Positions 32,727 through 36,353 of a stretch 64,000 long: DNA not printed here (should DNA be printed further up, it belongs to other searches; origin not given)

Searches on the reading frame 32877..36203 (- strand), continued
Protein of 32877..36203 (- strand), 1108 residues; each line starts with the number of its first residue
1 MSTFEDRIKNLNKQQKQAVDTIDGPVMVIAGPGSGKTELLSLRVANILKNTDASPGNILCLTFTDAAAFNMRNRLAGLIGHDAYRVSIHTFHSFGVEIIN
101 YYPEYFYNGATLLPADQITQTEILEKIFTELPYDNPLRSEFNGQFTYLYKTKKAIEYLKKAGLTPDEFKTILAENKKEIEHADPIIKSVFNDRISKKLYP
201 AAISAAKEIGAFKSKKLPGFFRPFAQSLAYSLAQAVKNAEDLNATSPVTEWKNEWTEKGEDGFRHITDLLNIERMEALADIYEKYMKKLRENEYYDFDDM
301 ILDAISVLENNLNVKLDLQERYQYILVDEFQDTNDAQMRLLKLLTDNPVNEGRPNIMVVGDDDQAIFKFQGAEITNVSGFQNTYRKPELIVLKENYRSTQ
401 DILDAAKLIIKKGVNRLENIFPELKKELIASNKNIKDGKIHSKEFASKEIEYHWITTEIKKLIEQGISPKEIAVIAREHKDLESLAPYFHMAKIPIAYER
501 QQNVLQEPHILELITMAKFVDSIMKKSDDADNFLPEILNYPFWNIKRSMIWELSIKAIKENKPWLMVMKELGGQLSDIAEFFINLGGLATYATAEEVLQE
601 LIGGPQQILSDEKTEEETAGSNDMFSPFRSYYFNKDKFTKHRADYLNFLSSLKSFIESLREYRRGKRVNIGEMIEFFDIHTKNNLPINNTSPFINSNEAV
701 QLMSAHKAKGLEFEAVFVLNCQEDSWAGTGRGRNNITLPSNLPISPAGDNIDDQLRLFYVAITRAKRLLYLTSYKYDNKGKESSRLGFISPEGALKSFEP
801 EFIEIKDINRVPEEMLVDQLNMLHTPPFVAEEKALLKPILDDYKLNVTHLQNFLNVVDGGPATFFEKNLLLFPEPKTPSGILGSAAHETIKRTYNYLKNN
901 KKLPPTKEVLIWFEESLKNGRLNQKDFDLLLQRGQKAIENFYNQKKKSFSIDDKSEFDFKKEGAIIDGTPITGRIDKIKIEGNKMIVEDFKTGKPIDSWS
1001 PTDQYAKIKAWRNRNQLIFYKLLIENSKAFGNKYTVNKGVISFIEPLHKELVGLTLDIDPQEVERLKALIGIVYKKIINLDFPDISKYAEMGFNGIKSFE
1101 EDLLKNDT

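Call 79: get_annotated_region(hit=H13, flank=8000)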
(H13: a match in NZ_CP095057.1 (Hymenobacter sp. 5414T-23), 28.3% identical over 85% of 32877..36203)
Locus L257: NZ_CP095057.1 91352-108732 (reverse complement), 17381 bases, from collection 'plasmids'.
description: Hymenobacter sp. 5414T-23 plasmid unnamed1, complete sequence
organism: Hymenobacter sp. 5414T-23 (NCBI taxid 2932252)
taxonomy: Bacteria; Bacteroidota; Cytophagia; Cytophagales; Hymenobacteraceae; Hymenobacter; Hymenobacter sp. 5414T-23
host: -; source: single cell,air; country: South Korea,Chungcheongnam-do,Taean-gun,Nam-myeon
typing (MOB-suite, as given by PLSDB): non-mobilizable
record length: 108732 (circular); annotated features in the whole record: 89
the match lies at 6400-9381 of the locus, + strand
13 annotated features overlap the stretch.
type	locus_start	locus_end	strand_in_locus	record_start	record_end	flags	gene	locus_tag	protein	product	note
CDS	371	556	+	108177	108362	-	-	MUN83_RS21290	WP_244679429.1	hypothetical protein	-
CDS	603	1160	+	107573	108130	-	-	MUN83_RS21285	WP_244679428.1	hypothetical protein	-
CDS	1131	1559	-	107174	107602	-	-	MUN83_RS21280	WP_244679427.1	hypothetical protein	-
CDS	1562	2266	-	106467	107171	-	-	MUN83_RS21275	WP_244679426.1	hypothetical protein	-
CDS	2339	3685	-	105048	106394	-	-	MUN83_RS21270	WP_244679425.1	Y-family DNA polymerase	-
CDS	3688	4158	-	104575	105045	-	umuD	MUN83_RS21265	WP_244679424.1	translesion error-prone DNA polymerase V autoproteolytic subunit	-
CDS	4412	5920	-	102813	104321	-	-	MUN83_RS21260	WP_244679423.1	sigma-54 dependent transcriptional regulator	GO:0006355 - regulation of DNA-templated transcription [Evidence IEA]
CDS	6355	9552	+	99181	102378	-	-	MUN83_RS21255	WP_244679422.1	ATP-dependent DNA helicase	-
CDS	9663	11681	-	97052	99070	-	brxL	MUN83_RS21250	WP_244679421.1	BREX system Lon protease-like protein BrxL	GO:0030163 - protein catabolic process [Evidence IEA]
CDS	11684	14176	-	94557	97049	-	pglZ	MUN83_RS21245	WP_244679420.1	BREX-1 system phosphatase PglZ type A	-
CDS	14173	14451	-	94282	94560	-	-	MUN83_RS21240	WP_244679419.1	BREX-1 system adenine-specific DNA-methyltransferase PglX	-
CDS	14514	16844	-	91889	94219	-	pglX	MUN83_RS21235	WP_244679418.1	BREX-1 system adenine-specific DNA-methyltransferase PglX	GO:0006306 - DNA methylation [Evidence IEA]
CDS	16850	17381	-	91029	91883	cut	-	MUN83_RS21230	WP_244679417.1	BREX-1 system adenine-specific DNA-methyltransferase PglX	-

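Call 82: search_protein_families(library=padloc, alignment_id=A5, max_evalue=1e-8)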
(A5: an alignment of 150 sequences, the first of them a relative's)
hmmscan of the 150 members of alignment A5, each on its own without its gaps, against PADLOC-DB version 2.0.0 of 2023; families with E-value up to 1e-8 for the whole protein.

A. member 1, L001:419-1012:- (197 aa): 0 families

B. families by the number of members that match (of 150 scanned): 135 families (the first 25 are shown)
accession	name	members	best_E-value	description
PDLC04135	mad3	6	3e-42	mads_3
PDLC04140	mad8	6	7.3e-16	mads_8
PDLC02980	AriA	4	3.7e-20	-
PDLC02861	DpdF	4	6.1e-20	DpdF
PDLC02503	BrxHI|BrxHII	3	8.7e-27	BrxHI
PDLC02864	DpdF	3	5.1e-25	DpdF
PDLC03928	PsyrT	3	2.5e-24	-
PDLC02707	PbeA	3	1.4e-20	PbeA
PDLC02870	DpdF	3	7.8e-18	DpdF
PDLC03960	SngC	3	1.2e-15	-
PDLC02865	DpdF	3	8.2e-14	DpdF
PDLC01252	Cas3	3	6.8e-13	CAS-I; effector_G3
PDLC02623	DrmD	3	5.9e-12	DrmD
PDLC00938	Cas3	3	7.4e-12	CRISPR-associated helicase Cas3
PDLC02863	DpdF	3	3.6e-11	DpdF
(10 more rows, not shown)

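Call 87: search_protein_families(library=padloc, proteins=[L038:14518-15444:+], max_evalue=0.01)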
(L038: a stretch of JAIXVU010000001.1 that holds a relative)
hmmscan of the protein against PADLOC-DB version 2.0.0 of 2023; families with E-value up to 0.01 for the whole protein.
L038:14518-15444:+ (308 aa): 13 families
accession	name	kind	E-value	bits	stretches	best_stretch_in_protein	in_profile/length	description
PDLC01447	Cas4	-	1.1e-08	33.7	1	27-248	5-133/161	"CAS-I,CAS-II,CAS-III,CAS-IV,CAS-V,CAS-VI; acquisition_associated"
PDLC01250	Cas4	-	1.3e-08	33.3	1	159-247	61-143/168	"CAS-I,CAS-II,CAS-III,CAS-IV,CAS-V,CAS-VI; acquisition_associated"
PDLC02410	Aga_Cas4-like_Nuc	-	2.7e-08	31.9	1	122-253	94-222/255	Class II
PDLC00943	Cas4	-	6.7e-07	27.4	1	155-232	64-139/180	CRISPR-associated protein Cas4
PDLC02083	Cas4_II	-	1.1e-06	27.2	1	140-248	56-158/186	-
PDLC02405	Aga_Cas4-like_Nuc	-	1.2e-06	26.1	1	112-227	90-205/270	Class II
PDLC01611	Cas4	-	2.4e-06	25.9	1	163-249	54-133/158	"CAS-I,CAS-II,CAS-III,CAS-IV,CAS-V,CAS-VI; acquisition_associated"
PDLC00060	DruK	-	4.9e-05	20.8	1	160-264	143-246/347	PD-(D/E)XK nuclease superfamily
PDLC00945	Cas4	-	0.00011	20.3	0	30-73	4-45/178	"CRISPR-associated protein Cas4, subtype PREFRAN"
PDLC00944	Cas4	-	0.00019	19.7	1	152-239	60-143/177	Cas4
PDLC01747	Cas1g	-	0.00094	15.9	1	156-284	59-181/523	-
PDLC02034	Cas4d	-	0.0018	16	1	151-241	64-154/192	-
PDLC00058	DruK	-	0.0025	14.6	0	156-187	152-182/388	PD-(D/E)XK nuclease superfamily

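Call 88: search_protein_families(library=ncbifam, proteins=[L038:14518-15444:+], max_evalue=0.01)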
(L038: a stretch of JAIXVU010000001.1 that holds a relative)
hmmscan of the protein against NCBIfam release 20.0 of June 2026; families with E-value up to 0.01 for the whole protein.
L038:14518-15444:+ (308 aa): 3 families
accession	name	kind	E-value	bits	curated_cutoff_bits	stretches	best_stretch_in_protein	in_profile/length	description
TIGR00372.1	cas4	equivalog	2.5e-06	27.4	65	1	155-232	64-139/180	CRISPR-associated protein Cas4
TIGR04328.1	cas4_PREFRAN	exception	0.00043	20.3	70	0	30-73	4-45/178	type V CRISPR-associated protein Cas4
TIGR02774.1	rexB_recomb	equivalog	0.001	17.6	718.35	1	25-186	743-905/1076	ATP-dependent nuclease subunit B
